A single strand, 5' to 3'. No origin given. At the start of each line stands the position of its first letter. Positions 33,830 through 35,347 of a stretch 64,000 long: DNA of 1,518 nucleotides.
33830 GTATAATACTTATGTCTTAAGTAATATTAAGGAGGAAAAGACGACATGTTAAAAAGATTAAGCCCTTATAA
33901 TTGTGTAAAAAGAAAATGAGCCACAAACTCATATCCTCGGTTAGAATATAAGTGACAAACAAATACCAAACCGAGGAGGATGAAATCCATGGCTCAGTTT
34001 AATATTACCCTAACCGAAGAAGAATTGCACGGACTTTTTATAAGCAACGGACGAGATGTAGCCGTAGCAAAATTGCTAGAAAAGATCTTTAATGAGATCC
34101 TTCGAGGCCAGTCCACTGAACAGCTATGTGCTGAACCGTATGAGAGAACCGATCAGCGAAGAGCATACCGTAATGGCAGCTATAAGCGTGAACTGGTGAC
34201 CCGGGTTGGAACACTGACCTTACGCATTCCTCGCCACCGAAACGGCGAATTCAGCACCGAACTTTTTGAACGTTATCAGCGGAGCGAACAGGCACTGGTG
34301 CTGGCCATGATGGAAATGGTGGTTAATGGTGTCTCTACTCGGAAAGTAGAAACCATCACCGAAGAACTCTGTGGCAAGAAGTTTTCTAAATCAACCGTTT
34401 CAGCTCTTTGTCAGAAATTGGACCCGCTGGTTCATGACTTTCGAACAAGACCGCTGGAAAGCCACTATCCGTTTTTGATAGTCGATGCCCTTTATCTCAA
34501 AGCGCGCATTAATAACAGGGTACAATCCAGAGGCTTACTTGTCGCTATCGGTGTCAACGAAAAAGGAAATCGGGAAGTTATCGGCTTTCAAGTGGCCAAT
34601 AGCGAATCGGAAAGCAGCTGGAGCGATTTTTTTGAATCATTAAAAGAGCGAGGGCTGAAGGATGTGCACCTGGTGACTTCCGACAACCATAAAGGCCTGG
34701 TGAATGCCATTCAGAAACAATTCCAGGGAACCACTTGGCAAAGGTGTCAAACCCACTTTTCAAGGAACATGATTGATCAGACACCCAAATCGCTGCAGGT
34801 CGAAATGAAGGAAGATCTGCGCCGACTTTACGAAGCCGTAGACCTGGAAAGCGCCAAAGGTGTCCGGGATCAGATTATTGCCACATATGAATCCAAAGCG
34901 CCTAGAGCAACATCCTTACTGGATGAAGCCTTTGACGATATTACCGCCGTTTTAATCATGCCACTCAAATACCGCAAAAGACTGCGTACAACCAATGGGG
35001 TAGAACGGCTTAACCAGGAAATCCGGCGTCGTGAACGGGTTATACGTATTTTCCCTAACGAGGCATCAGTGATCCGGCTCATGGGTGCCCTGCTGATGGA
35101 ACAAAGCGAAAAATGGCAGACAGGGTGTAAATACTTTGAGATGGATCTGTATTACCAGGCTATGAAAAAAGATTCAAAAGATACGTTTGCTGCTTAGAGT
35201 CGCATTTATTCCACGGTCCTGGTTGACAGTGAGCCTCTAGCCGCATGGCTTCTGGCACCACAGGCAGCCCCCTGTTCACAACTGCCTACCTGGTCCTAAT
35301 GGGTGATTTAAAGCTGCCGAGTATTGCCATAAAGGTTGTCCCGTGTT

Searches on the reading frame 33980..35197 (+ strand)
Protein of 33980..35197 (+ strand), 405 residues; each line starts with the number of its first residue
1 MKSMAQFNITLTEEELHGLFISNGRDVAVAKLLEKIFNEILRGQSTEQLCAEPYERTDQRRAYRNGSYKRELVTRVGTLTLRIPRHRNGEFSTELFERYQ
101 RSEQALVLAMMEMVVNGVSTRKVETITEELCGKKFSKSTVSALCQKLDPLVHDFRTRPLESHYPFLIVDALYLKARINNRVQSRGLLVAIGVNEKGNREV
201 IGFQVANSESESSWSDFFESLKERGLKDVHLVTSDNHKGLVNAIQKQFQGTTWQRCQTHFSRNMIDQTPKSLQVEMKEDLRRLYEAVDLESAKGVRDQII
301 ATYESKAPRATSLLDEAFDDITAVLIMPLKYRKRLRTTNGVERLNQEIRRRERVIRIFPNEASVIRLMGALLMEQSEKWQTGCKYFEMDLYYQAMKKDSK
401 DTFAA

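Call 9: search_protein_families(library=pfam, proteins=[window:33980-35197:+], max_evalue=0.1)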
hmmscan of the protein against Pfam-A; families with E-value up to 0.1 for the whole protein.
window:33980-35197:+ (405 aa): 3 families
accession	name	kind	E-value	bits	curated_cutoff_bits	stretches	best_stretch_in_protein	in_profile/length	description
PF00872.24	Transposase_mut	-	4.2e-129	431.2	21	1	14-381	11-378/379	Transposase, Mutator family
PF10551.15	MULE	-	2.6e-10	41.1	27.6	1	167-263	3-99/99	MULE transposase domain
PF21934.1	Yop-YscD_ppl_3rd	-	0.026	14.8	24.3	0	220-262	9-51/64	YscD/CdsD-like Bon-like domain 3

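Call 10: find_homologous_proteins(query=window:33980-35194:+, max_evalue=1e-20)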
Query window:33980-35194:+ (405 aa): 7985 proteins with E <= 1e-20 among 8000 candidates; the best 120 are listed.
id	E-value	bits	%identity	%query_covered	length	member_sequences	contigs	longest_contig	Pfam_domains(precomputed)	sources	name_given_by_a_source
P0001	1.2e-263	892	100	100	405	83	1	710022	PF10551.16,PF00872.25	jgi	jgi:putative transposase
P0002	8.0e-228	774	86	99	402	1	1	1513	PF10551.16,PF00872.25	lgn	-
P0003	3.4e-226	768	85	99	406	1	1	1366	PF10551.16,PF00872.25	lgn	-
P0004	3.9e-226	768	85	99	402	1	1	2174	PF10551.16,PF00872.25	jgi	-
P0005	1.9e-225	766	84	99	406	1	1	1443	PF10551.16,PF00872.25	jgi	-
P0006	3.2e-225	765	84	99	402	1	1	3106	PF10551.16,PF00872.25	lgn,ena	-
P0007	6.4e-225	764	85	99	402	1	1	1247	PF10551.16,PF00872.25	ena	-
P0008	6.0e-221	751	84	99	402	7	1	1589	PF10551.16,PF00872.25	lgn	-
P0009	4.9e-220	748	83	99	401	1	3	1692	PF10551.16,PF00872.25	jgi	jgi:transposase-like protein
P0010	3.5e-218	742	83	99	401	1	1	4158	PF10551.16,PF00872.25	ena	-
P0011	1.8e-216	736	82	99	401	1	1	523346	PF10551.16,PF00872.25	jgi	jgi:putative transposase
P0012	2.3e-216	736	82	99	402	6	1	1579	PF10551.16,PF00872.25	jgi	jgi:putative transposase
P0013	2.9e-216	736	80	99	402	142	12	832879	PF10551.16,PF00872.25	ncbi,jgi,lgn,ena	ncbi:MAG: IS256 family transposase [Caldicoprobacterales bacterium]|jgi:putative transposase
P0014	1.4e-215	734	80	99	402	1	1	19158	PF10551.16,PF00872.25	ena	-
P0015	1.0e-214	731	82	99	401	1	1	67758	PF10551.16,PF00872.25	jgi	jgi:transposase-like protein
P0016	8.5e-214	728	81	97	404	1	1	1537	PF10551.16,PF00872.25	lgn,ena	-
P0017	1.0e-213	727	80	99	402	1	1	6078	PF10551.16,PF00872.25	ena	-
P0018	2.1e-213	726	81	100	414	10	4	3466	PF10551.16,PF00872.25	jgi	jgi:putative transposase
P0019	2.4e-213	726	81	99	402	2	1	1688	PF10551.16,PF00872.25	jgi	-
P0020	5.7e-213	725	80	99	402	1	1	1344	PF03050.21,PF10551.16,PF00872.25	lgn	-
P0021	1.1e-212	724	82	97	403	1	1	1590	PF10551.16,PF00872.25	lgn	-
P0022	1.4e-212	724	82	97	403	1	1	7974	PF10551.16,PF00872.25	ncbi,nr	ncbi:MAG: IS256 family transposase [Bacillota bacterium]|nr:IS256 family transposase [Bacillota bact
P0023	1.6e-212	723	82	97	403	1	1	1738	PF10551.16,PF00872.25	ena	-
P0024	1.7e-212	723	82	97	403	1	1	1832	PF10551.16,PF00872.25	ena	-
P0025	3.2e-212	723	79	99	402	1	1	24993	PF10551.16,PF00872.25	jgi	jgi:putative transposase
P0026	3.5e-212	722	78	100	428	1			PF10551.16,PF00872.25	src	-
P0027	3.7e-212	722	82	97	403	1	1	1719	PF10551.16,PF00872.25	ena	-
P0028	6.8e-212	721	82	97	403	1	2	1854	PF10551.16,PF00872.25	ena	-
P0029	7.1e-212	721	82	97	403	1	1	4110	PF10551.16,PF00872.25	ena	-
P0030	8.8e-212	721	81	97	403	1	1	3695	PF10551.16,PF00872.25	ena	-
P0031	9.0e-212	721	79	99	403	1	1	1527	PF10551.16,PF00872.25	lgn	-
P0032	1.3e-211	721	79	100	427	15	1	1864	PF10551.16,PF00872.25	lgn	-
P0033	1.5e-211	720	81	97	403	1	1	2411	PF10551.16,PF00872.25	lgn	-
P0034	1.6e-211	720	81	97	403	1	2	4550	PF10551.16,PF00872.25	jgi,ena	-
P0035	2.1e-211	720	82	97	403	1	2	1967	PF10551.16,PF00872.25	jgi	-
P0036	2.7e-211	719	80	98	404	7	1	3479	PF10551.16,PF00872.25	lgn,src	-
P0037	5.4e-211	718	81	97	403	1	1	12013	PF10551.16,PF00872.25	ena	-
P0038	9.2e-211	718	78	99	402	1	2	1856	PF10551.16,PF00872.25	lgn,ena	-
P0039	1.7e-210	717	78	99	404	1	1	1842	PF10551.16,PF00872.25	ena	-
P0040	2.9e-210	716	79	99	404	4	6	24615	PF10551.16,PF00872.25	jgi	-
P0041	3.9e-210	716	78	99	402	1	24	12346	PF10551.16,PF00872.25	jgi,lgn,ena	jgi:putative transposase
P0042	3.9e-210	716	78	99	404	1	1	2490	PF10551.16,PF00872.25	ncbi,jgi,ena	jgi:transposase-like protein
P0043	3.9e-210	716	78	99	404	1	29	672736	PF10551.16,PF00872.25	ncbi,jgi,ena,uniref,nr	ncbi:IS256 family transposase [Petrimonas mucosa]|jgi:putative transposase|uniref:IS256 family trans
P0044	3.9e-210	716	78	99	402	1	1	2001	PF10551.16,PF00872.25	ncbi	-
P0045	4.7e-210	715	78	99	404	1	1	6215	PF10551.16,PF00872.25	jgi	jgi:putative transposase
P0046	4.9e-210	715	80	99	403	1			PF10551.16,PF00872.25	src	-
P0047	5.2e-210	715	78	99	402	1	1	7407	PF10551.16,PF00872.25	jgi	jgi:putative transposase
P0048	6.4e-210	715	79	99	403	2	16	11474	PF10551.16,PF00872.25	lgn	-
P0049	6.7e-210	715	78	99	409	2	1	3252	PF10551.16,PF00872.25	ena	-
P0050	7.4e-210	715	78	99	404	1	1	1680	PF10551.16,PF00872.25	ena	-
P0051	8.1e-210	715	78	99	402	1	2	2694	PF10551.16,PF00872.25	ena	-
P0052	1.0e-209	714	77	99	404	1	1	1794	PF10551.16,PF00872.25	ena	-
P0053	1.3e-209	714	78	99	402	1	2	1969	PF10551.16,PF00872.25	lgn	-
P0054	1.3e-209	714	78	99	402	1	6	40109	PF10551.16,PF00872.25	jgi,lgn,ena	-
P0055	1.3e-209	714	78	99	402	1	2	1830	PF10551.16,PF00872.25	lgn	-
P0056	1.4e-209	714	79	99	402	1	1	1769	PF10551.16,PF00872.25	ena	-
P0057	1.5e-209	714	78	99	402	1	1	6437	PF10551.16,PF00872.25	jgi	jgi:putative transposase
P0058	1.5e-209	714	78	99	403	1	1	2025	PF10551.16,PF00872.25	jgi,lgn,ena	jgi:putative transposase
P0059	1.7e-209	713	79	99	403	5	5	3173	PF10551.16,PF00872.25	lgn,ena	-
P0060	1.8e-209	713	78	99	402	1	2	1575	PF10551.16,PF00872.25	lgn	-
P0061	1.9e-209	713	81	97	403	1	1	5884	PF10551.16,PF00872.25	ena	-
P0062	2.0e-209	713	79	100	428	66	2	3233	PF10551.16,PF00872.25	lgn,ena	-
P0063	2.0e-209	713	79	100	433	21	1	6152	PF10551.16,PF00872.25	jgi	jgi:putative transposase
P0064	2.4e-209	713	78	99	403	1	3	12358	PF10551.16,PF00872.25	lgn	-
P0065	2.4e-209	713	78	99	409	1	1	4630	PF10551.16,PF00872.25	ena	-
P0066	2.5e-209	713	78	99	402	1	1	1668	PF10551.16,PF00872.25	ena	-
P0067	2.6e-209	713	78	99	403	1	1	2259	PF10551.16,PF00872.25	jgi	jgi:putative transposase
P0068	3.0e-209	713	80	97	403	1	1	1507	PF10551.16,PF00872.25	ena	-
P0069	3.1e-209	713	78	99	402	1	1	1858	PF10551.16,PF00872.25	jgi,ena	-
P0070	3.7e-209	712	78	99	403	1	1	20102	PF10551.16,PF00872.25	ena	-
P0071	4.0e-209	712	78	99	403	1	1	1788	PF10551.16,PF00872.25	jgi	-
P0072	4.6e-209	712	77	99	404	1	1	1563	PF10551.16,PF00872.25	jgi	-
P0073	4.9e-209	712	79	99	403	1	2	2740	PF10551.16,PF00872.25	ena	-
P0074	5.7e-209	712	78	99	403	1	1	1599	PF10551.16,PF00872.25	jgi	jgi:putative transposase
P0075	6.1e-209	712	77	99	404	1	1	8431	PF10551.16,PF00872.25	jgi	jgi:putative transposase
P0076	6.3e-209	712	78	99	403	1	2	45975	PF10551.16,PF00872.25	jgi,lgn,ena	jgi:putative transposase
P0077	6.9e-209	712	77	99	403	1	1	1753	PF10551.16,PF00872.25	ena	-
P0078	6.9e-209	712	78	99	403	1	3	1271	PF10551.16,PF00872.25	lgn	-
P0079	7.1e-209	711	77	99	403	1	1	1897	PF10551.16,PF00872.25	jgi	jgi:transposase-like protein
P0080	7.2e-209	711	78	99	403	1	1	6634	PF10551.16,PF00872.25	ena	-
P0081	7.2e-209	711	79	99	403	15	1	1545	PF10551.16,PF00872.25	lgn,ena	-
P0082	9.4e-209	711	77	99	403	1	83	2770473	PF10551.16,PF00872.25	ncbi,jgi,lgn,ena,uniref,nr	ncbi:IS256 family transposase [Acetivibrio straminisolvens]|jgi:transposase-like protein|uniref:Muta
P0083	9.7e-209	711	77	99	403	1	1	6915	PF10551.16,PF00872.25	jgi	-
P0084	1.0e-208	711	78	99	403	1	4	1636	PF10551.16,PF00872.25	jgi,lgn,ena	-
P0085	1.0e-208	711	77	99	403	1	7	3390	PF10551.16,PF00872.25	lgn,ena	-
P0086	1.1e-208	711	78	99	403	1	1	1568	PF10551.16,PF00872.25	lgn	-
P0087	1.3e-208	711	77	99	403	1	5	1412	PF10551.16,PF00872.25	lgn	-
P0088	1.3e-208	711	79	99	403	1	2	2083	PF10551.16,PF00872.25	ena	-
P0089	1.6e-208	710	79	99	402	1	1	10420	PF10551.16,PF00872.25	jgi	jgi:putative transposase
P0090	1.7e-208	710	77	99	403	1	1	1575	PF10551.16,PF00872.25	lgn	-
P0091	1.8e-208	710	79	99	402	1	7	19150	PF10551.16,PF00872.25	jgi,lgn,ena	jgi:putative transposase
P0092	1.8e-208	710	78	98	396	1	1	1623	PF10551.16,PF00872.25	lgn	-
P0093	1.8e-208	710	77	99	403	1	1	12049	PF10551.16,PF00872.25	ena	-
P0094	1.9e-208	710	79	99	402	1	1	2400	PF10551.16,PF00872.25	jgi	jgi:putative transposase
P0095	2.2e-208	710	78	99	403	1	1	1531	PF10551.16,PF00872.25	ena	-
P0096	2.4e-208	710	78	99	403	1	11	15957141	PF10551.16,PF00872.25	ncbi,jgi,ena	ncbi:MAG: IS256 family transposase [Caldicoprobacterales bacterium]|jgi:putative transposase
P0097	2.5e-208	710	78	99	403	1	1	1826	PF10551.16,PF00872.25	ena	-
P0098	2.5e-208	710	79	99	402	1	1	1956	PF10551.16,PF00872.25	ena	-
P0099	2.6e-208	710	77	99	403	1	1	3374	PF10551.16,PF00872.25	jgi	jgi:putative transposase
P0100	2.6e-208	710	77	99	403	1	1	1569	PF10551.16,PF00872.25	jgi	-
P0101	2.6e-208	710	77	99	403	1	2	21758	PF10551.16,PF00872.25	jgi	-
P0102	2.7e-208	710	78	99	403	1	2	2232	PF10551.16,PF00872.25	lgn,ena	-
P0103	2.8e-208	710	77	99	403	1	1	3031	PF10551.16,PF00872.25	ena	-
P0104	3.3e-208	709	79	99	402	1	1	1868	PF10551.16,PF00872.25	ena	-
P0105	3.3e-208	709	77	99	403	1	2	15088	PF10551.16,PF00872.25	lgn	-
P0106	3.5e-208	709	78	99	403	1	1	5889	PF10551.16,PF00872.25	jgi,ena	-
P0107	3.7e-208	709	78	99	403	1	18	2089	PF10551.16,PF00872.25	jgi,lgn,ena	-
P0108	3.9e-208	709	77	99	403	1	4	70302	PF10551.16,PF00872.25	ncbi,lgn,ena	ncbi:MAG: IS256 family transposase [Limnochordia bacterium]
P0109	4.6e-208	709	77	99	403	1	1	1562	PF10551.16,PF00872.25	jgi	-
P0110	4.8e-208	709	79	99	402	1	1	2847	PF10551.16,PF00872.25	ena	-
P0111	4.9e-208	709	79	99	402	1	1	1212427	PF10551.16,PF00872.25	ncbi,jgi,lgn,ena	ncbi:MAG: IS256 family transposase [Caldicoprobacterales bacterium]|jgi:putative transposase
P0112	4.9e-208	709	77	99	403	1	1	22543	PF10551.16,PF00872.25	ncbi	-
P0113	5.0e-208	709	79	99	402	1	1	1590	PF10551.16,PF00872.25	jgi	-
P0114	5.3e-208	709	78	99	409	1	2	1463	PF10551.16,PF00872.25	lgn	-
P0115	6.6e-208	708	78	99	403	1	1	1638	PF10551.16,PF00872.25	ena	-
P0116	6.7e-208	708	79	99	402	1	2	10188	PF10551.16,PF00872.25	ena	-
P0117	6.9e-208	708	77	99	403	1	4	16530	PF10551.16,PF00872.25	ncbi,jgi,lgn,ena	-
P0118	7.0e-208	708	79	99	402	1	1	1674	PF10551.16,PF00872.25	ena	-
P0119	7.4e-208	708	78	99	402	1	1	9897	PF10551.16,PF00872.25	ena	-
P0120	7.5e-208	708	78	99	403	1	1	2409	PF10551.16,PF00872.25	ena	-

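Call 11: find_related_loci(query=window:33980-35194:+, collection=genome_contigs, flank=1500)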
Query window:33980-35194:+ (405 aa) in genome_contigs; peptide patterns used: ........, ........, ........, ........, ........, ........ (x = any residue, [..] = any of these).
119 stretches matched a pattern; 61 encode a relative of the query (tblastn E <= 1e-3); 60 distinct loci.
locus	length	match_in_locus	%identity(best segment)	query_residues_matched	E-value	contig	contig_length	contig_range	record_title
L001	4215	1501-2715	99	1-405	0e+0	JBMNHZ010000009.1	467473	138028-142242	MAG: Lutisporaceae bacterium isolate SBF912LR0HQ0046 contig_37077, whole genome shotgun sequence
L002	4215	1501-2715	98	1-405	0e+0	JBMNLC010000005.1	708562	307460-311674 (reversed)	MAG: Clostridia bacterium isolate SBF912LR0HQ0075 contig_36925, whole genome shotgun sequence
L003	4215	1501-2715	97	1-405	0e+0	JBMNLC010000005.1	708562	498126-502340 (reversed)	MAG: Clostridia bacterium isolate SBF912LR0HQ0075 contig_36925, whole genome shotgun sequence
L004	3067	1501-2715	93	1-405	0e+0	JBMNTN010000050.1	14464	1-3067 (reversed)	MAG: Bacillota bacterium isolate SBF912SR2HQ0018 scaffold_18186_c1, whole genome shotgun sequence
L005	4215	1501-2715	91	1-405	0e+0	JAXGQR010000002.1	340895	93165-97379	MAG: Dehalobacterium sp. isolate AnMBR.bin330 bin330_2, whole genome shotgun sequence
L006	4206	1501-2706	82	4-405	0e+0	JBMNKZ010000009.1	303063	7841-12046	MAG: Bacillota bacterium isolate SBF912LR0HQ0055 contig_55870, whole genome shotgun sequence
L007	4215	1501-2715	81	1-405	0e+0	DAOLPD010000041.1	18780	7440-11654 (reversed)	MAG TPA_asm: Bacillota bacterium isolate AMR_MDS_4744 NODE_3693_length_18780_cov_4.385314, whole genome shotgun sequence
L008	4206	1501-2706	81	4-405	0e+0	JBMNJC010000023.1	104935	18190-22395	MAG: Caldicoprobacterales bacterium isolate SBF912LR0HQ0092 contig_58871, whole genome shotgun sequence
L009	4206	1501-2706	81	4-405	0e+0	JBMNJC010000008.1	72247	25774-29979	MAG: Caldicoprobacterales bacterium isolate SBF912LR0HQ0092 contig_38061, whole genome shotgun sequence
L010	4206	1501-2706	81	4-405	0e+0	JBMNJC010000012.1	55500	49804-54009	MAG: Caldicoprobacterales bacterium isolate SBF912LR0HQ0092 contig_45841, whole genome shotgun sequence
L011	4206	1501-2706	81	4-405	0e+0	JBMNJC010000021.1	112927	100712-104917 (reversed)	MAG: Caldicoprobacterales bacterium isolate SBF912LR0HQ0092 contig_57020, whole genome shotgun sequence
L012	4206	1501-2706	81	4-405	0e+0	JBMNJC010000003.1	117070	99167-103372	MAG: Caldicoprobacterales bacterium isolate SBF912LR0HQ0092 contig_29683, whole genome shotgun sequence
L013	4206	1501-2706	80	4-405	0e+0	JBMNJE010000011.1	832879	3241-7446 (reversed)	MAG: Caldicoprobacterales bacterium isolate SBF912LR0HQ0068 contig_36448, whole genome shotgun sequence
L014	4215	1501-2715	81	2-405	0e+0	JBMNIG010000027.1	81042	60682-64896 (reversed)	MAG: Eubacteriales bacterium isolate SBF912LR0HQ0222 contig_59792, whole genome shotgun sequence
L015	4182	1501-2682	82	4-397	0e+0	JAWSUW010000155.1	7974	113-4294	MAG: Bacillota bacterium isolate B4G8H2-05 NODE_155_length_7974_cov_3.724706, whole genome shotgun sequence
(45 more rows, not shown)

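Call 70: find_encoding_contigs(protein=P0082, flank=1200, max_places=6)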
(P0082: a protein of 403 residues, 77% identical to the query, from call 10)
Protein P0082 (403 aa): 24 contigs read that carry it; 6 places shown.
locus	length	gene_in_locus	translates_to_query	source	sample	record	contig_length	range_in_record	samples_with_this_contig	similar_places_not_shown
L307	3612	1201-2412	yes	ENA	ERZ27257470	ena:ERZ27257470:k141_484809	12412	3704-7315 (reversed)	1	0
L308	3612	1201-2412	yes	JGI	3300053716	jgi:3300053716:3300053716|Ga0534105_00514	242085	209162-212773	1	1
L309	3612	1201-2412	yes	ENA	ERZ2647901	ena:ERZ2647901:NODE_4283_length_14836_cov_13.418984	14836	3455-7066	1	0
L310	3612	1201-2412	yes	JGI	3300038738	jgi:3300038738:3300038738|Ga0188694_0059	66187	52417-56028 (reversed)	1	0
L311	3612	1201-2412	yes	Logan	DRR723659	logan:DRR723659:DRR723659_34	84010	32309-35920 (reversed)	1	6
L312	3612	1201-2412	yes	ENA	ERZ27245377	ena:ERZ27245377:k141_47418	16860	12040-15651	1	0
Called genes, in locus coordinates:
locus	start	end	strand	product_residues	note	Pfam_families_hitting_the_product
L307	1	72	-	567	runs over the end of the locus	PF07510:GmrSD_C, PF14088:DUF4268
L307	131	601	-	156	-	-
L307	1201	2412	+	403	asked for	PF00872:Transposase_mut, PF10551:MULE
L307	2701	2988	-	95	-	PF01638:HxlR, PF12840:HTH_20, PF01022:HTH_5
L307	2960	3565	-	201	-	PF12801:Fer4_5 (faint)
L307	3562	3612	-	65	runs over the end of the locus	PF12837:Fer4_6 (weak), PF00037:Fer4, PF14697:Fer4_21, PF12838:Fer4_7, PF13187:Fer4_9, PF25160:LdpA_Fe-S-bd, PF12837:Fer4_6 (weak), PF00037:Fer4 (weak), +4 more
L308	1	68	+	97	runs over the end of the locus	PF01527:HTH_Tnp_1, PF04218:CENP-B_N (faint), PF13384:HTH_23, PF13518:HTH_28, PF13551:HTH_29 (weak)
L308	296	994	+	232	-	PF13276:HTH_21, PF00665:rve, PF13683:rve_3, PF13333:rve_2 (weak)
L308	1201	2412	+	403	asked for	PF00872:Transposase_mut, PF10551:MULE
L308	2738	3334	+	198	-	PF08849:BrxA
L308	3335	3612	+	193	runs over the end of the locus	PF08747:BrxB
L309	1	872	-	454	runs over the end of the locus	PF00483:NTP_transferase, PF22640:ManC_GMP_beta-helix, PF01050:MannoseP_isomer, PF07883:Cupin_2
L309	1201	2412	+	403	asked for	PF00872:Transposase_mut, PF10551:MULE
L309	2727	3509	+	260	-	PF01061:ABC2_membrane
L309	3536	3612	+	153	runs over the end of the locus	-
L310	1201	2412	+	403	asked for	PF00872:Transposase_mut, PF10551:MULE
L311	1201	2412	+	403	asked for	PF00872:Transposase_mut, PF10551:MULE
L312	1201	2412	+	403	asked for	PF00872:Transposase_mut, PF10551:MULE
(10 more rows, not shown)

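Call 72: search_solved_structures(query=window:33980-35194:+, max_evalue=1e-10, show_alignments=1)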
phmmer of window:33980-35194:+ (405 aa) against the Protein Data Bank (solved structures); distinct sequences matched with E-value up to 1e-10: 1.
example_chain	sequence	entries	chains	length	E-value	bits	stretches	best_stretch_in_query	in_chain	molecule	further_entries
6xg8_A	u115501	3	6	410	3.4e-49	171.2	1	28-384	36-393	Mutator family transposase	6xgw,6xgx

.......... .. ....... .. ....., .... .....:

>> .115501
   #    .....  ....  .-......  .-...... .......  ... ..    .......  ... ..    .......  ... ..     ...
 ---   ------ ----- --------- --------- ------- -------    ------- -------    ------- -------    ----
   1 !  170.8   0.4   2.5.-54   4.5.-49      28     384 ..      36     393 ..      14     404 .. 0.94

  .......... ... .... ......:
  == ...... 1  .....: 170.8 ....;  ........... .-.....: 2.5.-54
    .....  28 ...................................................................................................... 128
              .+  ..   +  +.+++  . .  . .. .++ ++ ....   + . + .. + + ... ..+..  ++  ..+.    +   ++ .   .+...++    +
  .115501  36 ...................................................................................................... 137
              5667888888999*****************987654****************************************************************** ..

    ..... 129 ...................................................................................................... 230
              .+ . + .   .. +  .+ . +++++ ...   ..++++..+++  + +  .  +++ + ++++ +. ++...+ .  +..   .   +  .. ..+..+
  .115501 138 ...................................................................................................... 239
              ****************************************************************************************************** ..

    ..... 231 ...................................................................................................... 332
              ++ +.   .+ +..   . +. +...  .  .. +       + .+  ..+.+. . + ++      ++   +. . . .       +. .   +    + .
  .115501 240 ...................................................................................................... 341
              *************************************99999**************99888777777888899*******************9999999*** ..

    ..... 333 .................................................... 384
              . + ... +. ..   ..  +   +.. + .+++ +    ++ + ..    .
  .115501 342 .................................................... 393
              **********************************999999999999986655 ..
